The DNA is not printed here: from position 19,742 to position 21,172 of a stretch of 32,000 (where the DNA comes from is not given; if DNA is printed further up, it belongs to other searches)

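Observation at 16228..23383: Tightly coupled seven-gene operon: long GlmL/MutL-type ASKHA ATPase with two soluble unknowns and four membrane proteins, and no mutase partner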

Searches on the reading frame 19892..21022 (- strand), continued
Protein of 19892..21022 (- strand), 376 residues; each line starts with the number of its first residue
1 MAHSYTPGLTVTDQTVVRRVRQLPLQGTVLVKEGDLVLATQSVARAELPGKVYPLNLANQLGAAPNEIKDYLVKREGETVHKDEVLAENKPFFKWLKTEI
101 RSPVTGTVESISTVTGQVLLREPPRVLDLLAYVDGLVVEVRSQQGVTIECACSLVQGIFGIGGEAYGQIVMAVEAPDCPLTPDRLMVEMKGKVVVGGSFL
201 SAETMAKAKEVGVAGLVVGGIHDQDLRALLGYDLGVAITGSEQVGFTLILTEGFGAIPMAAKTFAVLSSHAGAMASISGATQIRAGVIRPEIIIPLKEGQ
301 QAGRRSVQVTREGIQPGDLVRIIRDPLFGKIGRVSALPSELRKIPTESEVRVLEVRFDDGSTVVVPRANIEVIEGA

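Call 75: find_encoding_contigs(protein=P0491, flank=10000, max_places=1)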
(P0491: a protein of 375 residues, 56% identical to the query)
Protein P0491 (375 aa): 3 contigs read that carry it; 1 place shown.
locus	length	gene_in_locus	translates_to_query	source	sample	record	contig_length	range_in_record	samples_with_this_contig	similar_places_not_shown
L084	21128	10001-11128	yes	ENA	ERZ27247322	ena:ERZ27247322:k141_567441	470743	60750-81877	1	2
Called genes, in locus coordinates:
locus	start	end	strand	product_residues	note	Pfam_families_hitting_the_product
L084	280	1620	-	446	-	PF02812:ELFV_dehydrog_N, PF00208:ELFV_dehydrog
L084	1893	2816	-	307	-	PF01073:3Beta_HSD, PF01370:Epimerase, PF02719:Polysacc_synt_2, PF04321:RmlD_sub_bind, PF05368:NmrA, PF08659:KR, PF13460:NAD_binding_10, PF16363:GDP_Man_Dehyd, +2 more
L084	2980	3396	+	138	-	PF13596:PAS_10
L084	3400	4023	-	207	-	PF01656:CbiA, PF13500:AAA_26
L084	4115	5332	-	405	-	-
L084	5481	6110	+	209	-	PF04191:PEMT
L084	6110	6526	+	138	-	-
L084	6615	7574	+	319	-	PF03320:FBPase_glpX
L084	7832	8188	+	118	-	-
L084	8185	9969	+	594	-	PF13941:MutL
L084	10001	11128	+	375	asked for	-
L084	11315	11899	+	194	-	PF02834:LigT_PEase, PF13563:2_5_RNA_ligase2, PF02834:LigT_PEase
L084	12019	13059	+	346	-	PF00154:RecA_N, PF06745:ATPase (faint), PF08423:Rad51, PF27531:MT3502_N (faint), PF21096:RecA_C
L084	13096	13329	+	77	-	-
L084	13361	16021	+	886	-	PF01411:tRNA-synt_2c, PF07973:tRNA_SAD, PF02272:DHHA1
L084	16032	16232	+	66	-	PF02597:ThiS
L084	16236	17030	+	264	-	PF05690:ThiG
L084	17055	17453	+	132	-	PF01894:YjbQ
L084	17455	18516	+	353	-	PF04015:DUF362, PF12797:Fer4_2 (faint), PF13237:Fer4_10, PF14697:Fer4_21, PF12838:Fer4_7, PF13187:Fer4_9, PF25160:LdpA_Fe-S-bd, PF00037:Fer4 (weak), +2 more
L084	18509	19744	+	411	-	PF08305:NPCBM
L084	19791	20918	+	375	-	PF13369:Transglut_core2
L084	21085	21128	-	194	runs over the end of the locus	-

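Call 76: find_encoding_contigs(protein=P0392, flank=10000, max_places=1)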
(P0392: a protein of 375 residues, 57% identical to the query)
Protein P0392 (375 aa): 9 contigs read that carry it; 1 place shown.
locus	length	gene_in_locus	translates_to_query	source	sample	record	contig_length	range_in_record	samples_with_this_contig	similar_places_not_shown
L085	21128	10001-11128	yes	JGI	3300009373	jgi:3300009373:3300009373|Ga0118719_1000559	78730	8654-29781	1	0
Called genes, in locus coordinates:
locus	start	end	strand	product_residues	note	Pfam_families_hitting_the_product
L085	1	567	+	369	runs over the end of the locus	PF03215:Rad17 (weak), PF00005:ABC_tran, PF17912:OB_MalK, PF08402:TOBE_2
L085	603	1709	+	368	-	PF13177:DNA_pol3_delta2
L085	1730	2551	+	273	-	PF00398:RrnaAD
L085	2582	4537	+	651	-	-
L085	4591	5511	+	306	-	PF01063:Aminotran_4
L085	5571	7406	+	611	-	PF00496:SBP_bac_5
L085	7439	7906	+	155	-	-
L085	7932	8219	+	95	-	-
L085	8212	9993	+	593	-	PF01968:Hydantoinase_A (faint), PF13941:MutL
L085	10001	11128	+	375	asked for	PF00364:Biotin_lipoyl (faint)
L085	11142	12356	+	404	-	PF20539:DUF6754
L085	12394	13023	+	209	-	-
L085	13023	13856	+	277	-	-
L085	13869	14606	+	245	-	-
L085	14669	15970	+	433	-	PF19300:BPD_transp_1_N (weak), PF00528:BPD_transp_1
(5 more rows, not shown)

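Call 77: find_encoding_contigs(protein=P0441, flank=10000, max_places=1)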
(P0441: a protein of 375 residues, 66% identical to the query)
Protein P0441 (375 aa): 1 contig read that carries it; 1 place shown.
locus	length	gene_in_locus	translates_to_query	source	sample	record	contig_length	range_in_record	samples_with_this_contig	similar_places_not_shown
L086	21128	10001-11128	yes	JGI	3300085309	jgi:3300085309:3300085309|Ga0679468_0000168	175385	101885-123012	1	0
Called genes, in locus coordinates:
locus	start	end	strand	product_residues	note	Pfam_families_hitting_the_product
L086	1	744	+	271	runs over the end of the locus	-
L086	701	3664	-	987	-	PF18083:PutA_N, PF01619:Pro_dh, PF00171:Aldedh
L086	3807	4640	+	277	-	PF00487:FA_desaturase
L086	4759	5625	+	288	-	PF00142:Fer4_NifH (faint), PF01656:CbiA, PF02374:ArsA_ATPase (weak), PF09140:MipZ, PF10609:ParA, PF13614:AAA_31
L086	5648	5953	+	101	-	PF00355:Rieske, PF13806:Rieske_2, PF22543:Rieske_4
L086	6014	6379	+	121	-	-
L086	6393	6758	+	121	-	-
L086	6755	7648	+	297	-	PF16881:LIAS_N, PF04055:Radical_SAM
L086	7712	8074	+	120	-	-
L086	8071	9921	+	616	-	PF01968:Hydantoinase_A (faint), PF05378:Hydant_A_N (faint), PF13941:MutL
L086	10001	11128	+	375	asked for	-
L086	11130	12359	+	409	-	PF20539:DUF6754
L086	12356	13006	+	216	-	-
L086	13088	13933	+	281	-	-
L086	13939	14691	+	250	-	-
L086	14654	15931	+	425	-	PF01875:Memo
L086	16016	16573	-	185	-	PF00160:Pro_isomerase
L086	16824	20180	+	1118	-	PF05170:AsmA, PF05359:DUF748, PF13116:YhdP, PF05170:AsmA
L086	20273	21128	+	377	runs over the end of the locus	PF00557:Peptidase_M24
